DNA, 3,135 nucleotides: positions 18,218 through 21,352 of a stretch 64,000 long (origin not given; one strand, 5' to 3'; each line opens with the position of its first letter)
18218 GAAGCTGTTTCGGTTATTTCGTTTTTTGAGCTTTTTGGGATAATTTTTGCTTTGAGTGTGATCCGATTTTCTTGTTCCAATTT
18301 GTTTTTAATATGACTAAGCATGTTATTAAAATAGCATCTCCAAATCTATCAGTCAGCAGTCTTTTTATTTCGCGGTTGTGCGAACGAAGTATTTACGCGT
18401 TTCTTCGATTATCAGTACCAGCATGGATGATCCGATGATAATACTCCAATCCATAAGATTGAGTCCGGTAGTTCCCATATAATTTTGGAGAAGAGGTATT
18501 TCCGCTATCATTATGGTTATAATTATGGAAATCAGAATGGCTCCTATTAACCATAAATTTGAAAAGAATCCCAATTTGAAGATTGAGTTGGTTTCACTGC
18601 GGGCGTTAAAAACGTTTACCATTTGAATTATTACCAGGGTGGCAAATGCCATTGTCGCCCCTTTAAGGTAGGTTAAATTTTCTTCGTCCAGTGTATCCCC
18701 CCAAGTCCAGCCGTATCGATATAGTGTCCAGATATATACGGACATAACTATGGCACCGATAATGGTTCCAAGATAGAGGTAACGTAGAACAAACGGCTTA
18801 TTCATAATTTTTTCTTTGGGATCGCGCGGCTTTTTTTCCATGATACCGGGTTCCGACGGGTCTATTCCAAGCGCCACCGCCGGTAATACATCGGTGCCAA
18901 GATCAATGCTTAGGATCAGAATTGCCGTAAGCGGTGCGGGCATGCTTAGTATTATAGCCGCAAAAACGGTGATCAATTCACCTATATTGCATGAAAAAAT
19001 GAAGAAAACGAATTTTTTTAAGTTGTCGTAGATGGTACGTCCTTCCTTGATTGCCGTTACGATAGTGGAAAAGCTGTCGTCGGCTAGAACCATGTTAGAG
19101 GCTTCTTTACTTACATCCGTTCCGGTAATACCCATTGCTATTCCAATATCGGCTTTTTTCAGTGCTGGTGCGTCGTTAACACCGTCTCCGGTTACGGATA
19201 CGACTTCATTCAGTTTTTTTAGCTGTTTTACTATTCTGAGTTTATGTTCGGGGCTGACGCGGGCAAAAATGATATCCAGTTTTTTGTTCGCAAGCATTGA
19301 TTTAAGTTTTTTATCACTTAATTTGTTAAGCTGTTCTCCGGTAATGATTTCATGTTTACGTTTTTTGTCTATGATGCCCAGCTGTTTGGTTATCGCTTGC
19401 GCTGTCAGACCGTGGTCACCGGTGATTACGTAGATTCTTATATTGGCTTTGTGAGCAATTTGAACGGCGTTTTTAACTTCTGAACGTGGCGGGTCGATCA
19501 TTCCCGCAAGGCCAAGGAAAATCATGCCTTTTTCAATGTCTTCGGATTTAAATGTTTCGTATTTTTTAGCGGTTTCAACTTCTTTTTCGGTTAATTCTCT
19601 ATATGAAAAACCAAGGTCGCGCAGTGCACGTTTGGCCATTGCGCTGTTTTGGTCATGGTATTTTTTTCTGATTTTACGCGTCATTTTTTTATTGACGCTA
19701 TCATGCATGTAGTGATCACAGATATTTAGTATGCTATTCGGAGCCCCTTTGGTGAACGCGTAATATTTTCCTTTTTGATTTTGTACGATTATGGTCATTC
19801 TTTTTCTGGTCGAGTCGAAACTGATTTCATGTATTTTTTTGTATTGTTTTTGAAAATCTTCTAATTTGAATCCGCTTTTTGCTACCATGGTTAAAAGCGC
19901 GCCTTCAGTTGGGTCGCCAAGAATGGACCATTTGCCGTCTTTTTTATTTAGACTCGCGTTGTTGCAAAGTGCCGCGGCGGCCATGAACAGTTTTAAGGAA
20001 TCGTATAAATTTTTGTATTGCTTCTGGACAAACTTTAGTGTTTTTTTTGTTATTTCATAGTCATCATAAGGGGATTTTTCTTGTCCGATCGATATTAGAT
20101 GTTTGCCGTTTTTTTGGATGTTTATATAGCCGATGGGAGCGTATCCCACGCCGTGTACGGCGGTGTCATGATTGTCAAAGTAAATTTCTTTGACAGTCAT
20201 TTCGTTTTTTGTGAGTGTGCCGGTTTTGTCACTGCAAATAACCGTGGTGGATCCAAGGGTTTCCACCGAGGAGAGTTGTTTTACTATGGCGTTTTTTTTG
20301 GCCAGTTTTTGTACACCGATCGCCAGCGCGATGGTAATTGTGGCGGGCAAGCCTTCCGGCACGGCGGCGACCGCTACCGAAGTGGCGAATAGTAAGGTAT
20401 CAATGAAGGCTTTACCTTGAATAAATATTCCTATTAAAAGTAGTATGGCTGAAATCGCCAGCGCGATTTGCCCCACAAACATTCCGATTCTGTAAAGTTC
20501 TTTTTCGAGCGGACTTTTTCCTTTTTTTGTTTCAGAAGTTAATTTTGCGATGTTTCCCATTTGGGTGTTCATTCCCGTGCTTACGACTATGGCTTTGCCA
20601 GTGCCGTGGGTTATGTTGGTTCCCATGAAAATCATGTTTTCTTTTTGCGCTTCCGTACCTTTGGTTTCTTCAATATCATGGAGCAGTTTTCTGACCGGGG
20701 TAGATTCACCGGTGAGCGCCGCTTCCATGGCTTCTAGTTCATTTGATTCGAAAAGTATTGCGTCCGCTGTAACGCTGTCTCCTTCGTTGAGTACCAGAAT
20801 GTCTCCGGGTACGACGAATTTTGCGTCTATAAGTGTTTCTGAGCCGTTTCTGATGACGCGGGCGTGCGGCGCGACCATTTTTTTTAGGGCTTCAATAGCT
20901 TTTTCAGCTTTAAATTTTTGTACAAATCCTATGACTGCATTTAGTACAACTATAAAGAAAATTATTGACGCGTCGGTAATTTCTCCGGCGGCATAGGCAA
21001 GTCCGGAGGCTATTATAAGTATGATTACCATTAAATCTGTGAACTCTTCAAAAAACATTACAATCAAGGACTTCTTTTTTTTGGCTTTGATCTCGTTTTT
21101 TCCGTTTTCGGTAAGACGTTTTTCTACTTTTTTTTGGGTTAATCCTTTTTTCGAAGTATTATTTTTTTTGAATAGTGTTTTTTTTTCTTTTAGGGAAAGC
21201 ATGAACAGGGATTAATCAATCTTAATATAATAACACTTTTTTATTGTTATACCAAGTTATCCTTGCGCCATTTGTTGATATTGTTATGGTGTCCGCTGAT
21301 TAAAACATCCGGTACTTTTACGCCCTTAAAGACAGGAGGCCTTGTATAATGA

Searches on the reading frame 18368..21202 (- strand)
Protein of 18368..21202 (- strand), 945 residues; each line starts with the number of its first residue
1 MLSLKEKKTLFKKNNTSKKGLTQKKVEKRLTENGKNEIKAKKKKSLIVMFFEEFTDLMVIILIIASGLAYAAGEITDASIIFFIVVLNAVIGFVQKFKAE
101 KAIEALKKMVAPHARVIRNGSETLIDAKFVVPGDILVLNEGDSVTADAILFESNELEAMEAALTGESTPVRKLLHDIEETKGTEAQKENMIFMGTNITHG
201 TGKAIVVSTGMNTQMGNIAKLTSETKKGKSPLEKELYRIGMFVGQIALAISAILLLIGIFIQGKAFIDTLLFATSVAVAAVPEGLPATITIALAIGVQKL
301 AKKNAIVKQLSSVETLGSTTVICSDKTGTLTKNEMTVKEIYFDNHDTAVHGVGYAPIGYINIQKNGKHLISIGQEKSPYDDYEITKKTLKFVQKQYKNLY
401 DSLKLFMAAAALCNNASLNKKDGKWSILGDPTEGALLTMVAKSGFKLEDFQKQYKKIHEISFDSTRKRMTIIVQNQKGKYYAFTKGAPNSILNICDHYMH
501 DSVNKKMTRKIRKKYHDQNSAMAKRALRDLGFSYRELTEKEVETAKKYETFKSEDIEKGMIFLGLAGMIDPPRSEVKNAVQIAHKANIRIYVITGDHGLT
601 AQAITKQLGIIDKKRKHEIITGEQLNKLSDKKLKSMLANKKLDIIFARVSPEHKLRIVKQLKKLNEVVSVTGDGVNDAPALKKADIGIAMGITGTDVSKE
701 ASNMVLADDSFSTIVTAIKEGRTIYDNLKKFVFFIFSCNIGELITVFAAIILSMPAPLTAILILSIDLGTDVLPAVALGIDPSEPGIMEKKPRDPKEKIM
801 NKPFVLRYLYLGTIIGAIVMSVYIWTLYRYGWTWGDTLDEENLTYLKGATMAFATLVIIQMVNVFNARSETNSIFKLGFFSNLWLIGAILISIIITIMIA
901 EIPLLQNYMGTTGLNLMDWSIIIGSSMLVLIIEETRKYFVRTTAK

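Call 42: search_protein_families(library=pfam, proteins=[window:18368-21202:-], max_evalue=0.00001)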
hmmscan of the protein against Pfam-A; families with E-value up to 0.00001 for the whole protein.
window:18368-21202:- (945 aa): 5 families
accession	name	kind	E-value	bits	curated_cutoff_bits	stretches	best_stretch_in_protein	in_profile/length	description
PF00689.26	Cation_ATPase_C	-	3.2e-53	180.5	27.3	1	755-939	1-175/175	Cation transporting ATPase, C-terminus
PF00122.25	E1-E2_ATPase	-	6.8e-52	176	28.1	1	109-303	2-181/181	E1-E2 ATPase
PF13246.12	Cation_ATPase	-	1.5e-27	95.9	21.7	1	411-498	1-91/91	Cation transport ATPase (P-type)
PF00690.31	Cation_ATPase_N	-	8.3e-19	67.5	20.4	1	5-68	4-68/69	Cation transporter/ATPase, N-terminus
PF00702.32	Hydrolase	-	3.2e-17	64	26.4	1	557-685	85-191/191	haloacid dehalogenase-like hydrolase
